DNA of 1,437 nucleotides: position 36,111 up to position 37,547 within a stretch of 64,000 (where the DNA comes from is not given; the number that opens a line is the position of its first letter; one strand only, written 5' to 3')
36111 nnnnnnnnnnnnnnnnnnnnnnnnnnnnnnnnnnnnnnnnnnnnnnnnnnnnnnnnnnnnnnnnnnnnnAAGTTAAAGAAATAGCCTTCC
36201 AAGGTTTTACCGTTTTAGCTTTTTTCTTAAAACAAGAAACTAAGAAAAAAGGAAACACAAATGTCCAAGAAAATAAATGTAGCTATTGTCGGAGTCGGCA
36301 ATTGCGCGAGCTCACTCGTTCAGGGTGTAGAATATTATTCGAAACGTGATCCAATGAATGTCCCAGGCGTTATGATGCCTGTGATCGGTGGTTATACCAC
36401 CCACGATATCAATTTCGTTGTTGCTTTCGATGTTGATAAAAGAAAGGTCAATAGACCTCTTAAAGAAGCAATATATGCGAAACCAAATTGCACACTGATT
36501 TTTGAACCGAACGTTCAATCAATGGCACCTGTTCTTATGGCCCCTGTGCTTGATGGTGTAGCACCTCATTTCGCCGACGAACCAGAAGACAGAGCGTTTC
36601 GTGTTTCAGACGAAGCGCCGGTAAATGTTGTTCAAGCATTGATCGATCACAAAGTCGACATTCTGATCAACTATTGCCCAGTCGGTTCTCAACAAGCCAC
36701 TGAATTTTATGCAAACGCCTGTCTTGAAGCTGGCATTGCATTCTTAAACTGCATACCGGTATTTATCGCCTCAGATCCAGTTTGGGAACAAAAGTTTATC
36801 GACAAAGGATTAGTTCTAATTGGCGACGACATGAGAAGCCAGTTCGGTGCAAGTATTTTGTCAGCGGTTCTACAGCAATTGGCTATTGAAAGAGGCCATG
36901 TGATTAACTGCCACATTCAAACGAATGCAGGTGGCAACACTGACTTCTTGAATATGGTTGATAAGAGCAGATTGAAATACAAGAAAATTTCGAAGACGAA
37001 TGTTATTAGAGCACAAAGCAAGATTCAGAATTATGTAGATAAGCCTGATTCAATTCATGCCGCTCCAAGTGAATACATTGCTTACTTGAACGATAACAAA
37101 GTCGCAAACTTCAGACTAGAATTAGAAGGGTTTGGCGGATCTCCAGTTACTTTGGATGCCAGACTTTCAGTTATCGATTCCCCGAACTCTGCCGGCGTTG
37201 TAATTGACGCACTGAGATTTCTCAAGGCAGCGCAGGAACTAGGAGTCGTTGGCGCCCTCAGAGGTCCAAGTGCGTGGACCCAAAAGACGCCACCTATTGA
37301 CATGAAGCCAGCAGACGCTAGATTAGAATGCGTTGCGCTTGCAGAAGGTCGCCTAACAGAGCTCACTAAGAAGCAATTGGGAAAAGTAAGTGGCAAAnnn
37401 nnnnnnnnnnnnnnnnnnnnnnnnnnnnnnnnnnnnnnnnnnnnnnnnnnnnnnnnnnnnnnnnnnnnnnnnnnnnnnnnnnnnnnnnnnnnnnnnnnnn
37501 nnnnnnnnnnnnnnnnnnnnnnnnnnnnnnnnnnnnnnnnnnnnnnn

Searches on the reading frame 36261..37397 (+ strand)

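Call 13: search_protein_families(library=phrogs, proteins=[window:36261-37397:+], max_evalue=0.00001)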
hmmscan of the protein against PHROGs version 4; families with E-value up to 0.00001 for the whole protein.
window:36261-37397:+ (379 aa): 1 family
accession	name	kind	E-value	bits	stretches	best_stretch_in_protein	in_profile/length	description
phrog_33138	-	unknown function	2.3e-145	486.4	1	2-374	3-385/420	-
